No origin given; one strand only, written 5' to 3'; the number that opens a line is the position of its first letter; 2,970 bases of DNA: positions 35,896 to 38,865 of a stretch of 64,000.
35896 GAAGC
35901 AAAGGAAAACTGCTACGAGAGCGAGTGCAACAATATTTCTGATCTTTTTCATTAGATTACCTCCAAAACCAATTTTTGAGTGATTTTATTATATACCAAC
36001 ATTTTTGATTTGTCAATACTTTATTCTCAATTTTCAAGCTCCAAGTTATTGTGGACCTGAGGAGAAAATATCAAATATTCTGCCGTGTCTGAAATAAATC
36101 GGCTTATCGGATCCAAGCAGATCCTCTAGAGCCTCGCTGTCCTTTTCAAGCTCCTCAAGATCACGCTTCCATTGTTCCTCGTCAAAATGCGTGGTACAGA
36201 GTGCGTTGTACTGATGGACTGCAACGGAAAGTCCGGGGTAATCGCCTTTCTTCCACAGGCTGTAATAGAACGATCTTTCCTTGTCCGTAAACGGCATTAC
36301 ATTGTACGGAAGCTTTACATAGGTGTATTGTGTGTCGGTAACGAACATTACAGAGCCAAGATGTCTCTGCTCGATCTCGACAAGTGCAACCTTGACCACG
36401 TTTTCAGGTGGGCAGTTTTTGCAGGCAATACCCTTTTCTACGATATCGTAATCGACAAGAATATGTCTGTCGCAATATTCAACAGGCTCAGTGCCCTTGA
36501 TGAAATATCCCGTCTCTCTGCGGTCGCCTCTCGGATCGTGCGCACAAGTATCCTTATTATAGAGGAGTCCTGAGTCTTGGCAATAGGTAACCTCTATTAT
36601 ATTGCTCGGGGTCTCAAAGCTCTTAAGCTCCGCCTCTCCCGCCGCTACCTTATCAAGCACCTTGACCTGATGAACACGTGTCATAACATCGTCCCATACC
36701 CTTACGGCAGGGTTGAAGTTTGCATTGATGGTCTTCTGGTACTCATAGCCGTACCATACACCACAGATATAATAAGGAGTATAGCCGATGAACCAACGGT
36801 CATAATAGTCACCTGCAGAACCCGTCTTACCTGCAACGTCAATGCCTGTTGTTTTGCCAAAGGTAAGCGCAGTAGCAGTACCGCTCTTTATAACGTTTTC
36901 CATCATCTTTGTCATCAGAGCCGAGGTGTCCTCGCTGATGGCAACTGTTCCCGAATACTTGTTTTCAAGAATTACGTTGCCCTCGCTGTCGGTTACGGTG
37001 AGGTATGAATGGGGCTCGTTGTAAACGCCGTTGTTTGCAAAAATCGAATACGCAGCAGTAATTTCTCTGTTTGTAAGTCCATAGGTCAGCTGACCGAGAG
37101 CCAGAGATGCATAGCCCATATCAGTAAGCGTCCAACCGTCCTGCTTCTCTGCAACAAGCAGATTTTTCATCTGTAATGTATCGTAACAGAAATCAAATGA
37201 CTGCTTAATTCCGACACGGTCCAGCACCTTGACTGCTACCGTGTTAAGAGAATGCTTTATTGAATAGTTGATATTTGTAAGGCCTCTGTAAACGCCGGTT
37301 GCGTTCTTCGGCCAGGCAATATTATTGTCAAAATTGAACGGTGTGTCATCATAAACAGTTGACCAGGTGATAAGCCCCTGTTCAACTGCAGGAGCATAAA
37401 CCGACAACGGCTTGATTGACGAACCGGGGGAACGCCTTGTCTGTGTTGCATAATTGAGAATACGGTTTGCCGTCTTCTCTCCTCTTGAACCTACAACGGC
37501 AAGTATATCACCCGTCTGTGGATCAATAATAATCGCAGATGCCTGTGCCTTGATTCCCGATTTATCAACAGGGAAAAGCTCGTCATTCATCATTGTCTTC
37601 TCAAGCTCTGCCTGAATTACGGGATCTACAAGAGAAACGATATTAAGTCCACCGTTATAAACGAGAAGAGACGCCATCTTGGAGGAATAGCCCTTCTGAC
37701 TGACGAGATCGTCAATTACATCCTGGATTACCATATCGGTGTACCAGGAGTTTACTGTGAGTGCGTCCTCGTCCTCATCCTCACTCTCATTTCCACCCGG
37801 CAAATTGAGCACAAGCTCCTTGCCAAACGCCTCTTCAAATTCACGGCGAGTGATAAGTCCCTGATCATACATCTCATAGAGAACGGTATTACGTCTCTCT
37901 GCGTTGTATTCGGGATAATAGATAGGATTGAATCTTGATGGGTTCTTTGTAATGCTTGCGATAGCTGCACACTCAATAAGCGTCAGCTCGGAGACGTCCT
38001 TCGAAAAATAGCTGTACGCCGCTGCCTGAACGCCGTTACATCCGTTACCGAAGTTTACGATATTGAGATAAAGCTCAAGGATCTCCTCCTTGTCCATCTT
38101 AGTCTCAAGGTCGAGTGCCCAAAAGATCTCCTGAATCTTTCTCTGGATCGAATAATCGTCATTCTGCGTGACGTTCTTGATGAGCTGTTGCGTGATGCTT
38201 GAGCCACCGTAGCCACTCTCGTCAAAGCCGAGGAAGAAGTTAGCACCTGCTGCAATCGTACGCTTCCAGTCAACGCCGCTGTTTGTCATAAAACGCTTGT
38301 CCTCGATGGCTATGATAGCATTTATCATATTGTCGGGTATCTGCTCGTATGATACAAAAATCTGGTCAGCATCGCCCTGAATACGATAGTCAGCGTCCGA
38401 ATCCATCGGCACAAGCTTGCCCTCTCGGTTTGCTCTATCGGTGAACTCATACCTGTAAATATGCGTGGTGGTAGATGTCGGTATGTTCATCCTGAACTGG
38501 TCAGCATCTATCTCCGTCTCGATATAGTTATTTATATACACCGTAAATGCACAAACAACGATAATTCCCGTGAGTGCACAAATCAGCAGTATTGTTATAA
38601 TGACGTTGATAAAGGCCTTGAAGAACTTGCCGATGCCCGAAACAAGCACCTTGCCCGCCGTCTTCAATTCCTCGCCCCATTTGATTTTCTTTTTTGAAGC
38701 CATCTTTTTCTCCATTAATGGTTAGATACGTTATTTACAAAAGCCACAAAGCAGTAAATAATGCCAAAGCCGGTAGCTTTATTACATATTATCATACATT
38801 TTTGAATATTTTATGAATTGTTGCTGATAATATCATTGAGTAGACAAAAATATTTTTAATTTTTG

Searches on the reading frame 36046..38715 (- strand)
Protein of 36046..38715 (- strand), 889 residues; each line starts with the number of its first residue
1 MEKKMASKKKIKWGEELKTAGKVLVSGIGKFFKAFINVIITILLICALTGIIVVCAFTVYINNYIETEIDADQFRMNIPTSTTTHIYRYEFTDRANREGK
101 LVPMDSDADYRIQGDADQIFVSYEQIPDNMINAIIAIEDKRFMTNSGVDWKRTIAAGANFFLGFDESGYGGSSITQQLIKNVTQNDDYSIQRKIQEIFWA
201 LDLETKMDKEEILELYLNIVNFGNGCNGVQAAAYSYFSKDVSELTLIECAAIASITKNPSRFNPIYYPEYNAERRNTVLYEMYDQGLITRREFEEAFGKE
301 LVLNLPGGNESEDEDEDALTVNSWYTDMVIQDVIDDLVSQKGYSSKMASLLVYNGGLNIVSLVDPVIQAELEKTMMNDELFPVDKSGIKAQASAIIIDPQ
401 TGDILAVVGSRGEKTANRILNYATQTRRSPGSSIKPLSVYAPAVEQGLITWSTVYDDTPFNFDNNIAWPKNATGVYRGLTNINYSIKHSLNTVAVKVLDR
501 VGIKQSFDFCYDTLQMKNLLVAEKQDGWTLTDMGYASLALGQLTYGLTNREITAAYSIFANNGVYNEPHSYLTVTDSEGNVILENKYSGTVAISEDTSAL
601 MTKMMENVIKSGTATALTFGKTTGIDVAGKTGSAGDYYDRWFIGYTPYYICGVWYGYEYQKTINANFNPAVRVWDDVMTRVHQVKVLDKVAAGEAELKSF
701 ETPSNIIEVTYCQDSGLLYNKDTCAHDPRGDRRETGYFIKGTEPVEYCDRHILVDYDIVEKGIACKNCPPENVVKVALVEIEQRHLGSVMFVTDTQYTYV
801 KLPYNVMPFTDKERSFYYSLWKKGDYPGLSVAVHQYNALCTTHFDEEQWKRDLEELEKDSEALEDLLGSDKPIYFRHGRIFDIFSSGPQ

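Call 36: search_protein_families(library=pfam, proteins=[window:36046-38715:-], max_evalue=0.00001)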
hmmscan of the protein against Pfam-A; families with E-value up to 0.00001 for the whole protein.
window:36046-38715:- (889 aa): 2 families
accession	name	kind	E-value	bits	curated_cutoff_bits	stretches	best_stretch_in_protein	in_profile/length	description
PF00912.28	Transgly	-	1.6e-55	187.8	27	1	115-282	11-177/178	Transglycosylase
PF00905.27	Transpeptidase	-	6.3e-33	114.7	22.1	1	393-648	2-267/299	Penicillin binding protein transpeptidase domain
